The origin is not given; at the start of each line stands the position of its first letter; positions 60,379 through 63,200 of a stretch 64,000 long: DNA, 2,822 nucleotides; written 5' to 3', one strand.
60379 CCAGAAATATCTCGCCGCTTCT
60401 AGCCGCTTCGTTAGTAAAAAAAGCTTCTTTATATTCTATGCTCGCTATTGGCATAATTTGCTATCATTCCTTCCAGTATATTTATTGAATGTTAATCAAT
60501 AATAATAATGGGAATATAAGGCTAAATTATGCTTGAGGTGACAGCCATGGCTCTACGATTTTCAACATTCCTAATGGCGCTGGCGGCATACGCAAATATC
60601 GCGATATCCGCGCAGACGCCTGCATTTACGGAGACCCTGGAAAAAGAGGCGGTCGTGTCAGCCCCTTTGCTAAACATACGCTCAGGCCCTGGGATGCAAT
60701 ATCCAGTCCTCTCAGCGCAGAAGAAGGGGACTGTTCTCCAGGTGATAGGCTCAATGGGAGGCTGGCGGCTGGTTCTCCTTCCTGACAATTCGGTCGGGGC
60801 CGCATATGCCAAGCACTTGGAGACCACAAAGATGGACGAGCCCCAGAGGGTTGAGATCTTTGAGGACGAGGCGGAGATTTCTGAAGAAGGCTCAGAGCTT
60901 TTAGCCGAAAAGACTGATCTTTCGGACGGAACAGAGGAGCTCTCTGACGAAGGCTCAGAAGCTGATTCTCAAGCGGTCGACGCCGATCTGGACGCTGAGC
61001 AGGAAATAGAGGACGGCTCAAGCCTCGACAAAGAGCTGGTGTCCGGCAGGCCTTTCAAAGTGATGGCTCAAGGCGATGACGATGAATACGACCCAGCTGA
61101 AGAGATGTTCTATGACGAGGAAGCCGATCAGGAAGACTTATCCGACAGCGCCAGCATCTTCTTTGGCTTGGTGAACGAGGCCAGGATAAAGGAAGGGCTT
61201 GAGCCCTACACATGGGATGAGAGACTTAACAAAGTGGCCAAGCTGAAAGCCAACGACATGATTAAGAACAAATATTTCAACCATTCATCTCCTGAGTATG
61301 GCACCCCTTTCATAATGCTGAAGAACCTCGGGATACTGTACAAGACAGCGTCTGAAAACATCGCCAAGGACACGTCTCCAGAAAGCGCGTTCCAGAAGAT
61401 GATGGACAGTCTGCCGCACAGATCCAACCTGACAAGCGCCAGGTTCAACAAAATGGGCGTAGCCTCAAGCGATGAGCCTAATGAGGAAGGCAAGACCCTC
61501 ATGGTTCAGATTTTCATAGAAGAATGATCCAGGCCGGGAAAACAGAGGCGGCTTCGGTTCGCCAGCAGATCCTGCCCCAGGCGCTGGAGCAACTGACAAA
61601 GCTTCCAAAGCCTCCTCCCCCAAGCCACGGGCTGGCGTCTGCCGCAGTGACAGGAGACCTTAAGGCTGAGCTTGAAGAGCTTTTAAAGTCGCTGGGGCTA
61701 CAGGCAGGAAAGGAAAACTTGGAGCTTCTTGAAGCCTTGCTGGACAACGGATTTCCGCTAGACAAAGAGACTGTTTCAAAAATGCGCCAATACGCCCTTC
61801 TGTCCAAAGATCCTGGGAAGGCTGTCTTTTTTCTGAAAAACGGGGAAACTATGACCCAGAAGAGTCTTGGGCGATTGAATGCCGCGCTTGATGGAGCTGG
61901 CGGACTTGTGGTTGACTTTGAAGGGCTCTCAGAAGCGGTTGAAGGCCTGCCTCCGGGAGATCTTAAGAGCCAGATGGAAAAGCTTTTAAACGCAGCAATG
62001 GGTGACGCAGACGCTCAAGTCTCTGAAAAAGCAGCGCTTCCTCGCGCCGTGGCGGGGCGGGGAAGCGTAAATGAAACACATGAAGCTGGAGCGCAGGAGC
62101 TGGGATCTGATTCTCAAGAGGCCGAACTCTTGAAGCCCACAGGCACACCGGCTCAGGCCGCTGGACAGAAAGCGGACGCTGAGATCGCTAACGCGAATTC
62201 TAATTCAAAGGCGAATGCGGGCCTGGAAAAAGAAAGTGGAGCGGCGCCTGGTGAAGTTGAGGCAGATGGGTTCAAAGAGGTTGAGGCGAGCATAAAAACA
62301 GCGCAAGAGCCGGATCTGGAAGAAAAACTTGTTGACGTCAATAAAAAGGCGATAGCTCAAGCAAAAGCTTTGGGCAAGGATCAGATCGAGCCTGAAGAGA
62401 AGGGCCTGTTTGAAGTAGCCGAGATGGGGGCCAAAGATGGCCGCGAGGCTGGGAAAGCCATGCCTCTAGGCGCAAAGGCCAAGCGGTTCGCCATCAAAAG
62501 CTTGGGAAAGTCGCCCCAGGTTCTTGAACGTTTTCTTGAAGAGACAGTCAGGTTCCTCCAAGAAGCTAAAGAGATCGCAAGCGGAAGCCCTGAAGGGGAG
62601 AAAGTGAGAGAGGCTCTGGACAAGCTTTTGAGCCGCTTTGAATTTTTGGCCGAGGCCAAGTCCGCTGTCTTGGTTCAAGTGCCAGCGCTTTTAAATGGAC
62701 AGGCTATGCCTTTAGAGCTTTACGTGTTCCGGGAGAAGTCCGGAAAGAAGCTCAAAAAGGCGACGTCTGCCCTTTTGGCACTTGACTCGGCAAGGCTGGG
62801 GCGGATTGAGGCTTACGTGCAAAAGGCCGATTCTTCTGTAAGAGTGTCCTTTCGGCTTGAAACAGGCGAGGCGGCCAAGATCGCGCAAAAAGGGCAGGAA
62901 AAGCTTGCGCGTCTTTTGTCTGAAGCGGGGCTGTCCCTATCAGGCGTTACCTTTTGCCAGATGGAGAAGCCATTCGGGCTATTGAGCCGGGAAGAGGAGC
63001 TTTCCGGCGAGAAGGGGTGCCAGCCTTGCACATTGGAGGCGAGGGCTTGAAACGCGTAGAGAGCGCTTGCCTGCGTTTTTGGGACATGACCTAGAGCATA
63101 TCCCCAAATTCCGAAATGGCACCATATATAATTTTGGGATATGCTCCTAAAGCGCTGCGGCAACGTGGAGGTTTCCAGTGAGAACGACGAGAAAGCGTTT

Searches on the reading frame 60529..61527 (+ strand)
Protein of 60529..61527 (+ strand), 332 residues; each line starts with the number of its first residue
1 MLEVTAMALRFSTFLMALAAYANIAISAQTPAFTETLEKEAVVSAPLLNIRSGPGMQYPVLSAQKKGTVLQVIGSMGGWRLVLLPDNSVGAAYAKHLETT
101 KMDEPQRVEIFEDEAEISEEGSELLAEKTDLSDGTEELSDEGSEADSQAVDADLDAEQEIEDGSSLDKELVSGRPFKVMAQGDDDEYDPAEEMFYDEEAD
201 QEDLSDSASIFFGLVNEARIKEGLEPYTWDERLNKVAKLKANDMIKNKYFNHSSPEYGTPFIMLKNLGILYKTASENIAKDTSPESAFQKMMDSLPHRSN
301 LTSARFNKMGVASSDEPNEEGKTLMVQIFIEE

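Call 54: search_protein_families(library=pfam, proteins=[window:60529-61527:+], max_evalue=0.0001)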
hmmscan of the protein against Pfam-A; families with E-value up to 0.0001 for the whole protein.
window:60529-61527:+ (332 aa): 3 families
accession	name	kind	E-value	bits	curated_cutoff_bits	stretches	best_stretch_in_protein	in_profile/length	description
PF00188.32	CAP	-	8e-17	62.6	21.1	1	213-328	2-116/117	Cysteine-rich secretory protein family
PF08239.17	SH3_3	-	1.3e-06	28.9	27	1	48-89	3-45/54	Bacterial SH3 domain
PF06347.19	SH3_4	-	8.1e-05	22.8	24.1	0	46-82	3-39/56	Bacterial SH3 domain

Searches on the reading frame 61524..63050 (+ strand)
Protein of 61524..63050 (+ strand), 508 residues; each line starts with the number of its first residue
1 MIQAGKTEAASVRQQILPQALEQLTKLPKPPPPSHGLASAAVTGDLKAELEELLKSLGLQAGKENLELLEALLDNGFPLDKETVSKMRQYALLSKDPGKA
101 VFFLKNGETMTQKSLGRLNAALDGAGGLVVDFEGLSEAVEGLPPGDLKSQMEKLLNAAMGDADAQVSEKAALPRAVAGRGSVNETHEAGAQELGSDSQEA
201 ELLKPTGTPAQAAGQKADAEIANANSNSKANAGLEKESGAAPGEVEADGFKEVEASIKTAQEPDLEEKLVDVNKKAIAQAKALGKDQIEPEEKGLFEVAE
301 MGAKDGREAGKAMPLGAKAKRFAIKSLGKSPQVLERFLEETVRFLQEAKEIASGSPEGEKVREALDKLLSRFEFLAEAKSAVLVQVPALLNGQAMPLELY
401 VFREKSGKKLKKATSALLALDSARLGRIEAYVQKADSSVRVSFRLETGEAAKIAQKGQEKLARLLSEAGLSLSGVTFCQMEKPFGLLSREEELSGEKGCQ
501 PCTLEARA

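Call 54: search_protein_families(library=pfam, proteins=[window:61524-63050:+], max_evalue=0.0001)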
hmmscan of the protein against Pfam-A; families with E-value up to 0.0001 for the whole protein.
window:61524-63050:+ (508 aa): 2 families
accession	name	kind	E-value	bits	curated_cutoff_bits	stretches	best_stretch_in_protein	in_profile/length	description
PF02120.21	Flg_hook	-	2.1e-10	40.7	29.8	1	408-479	7-78/85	Flagellar hook-length control protein FliK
PF19753.4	DUF6240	-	6.5e-06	26.1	26.6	1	46-124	128-211/276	Family of unknown function (DUF6240)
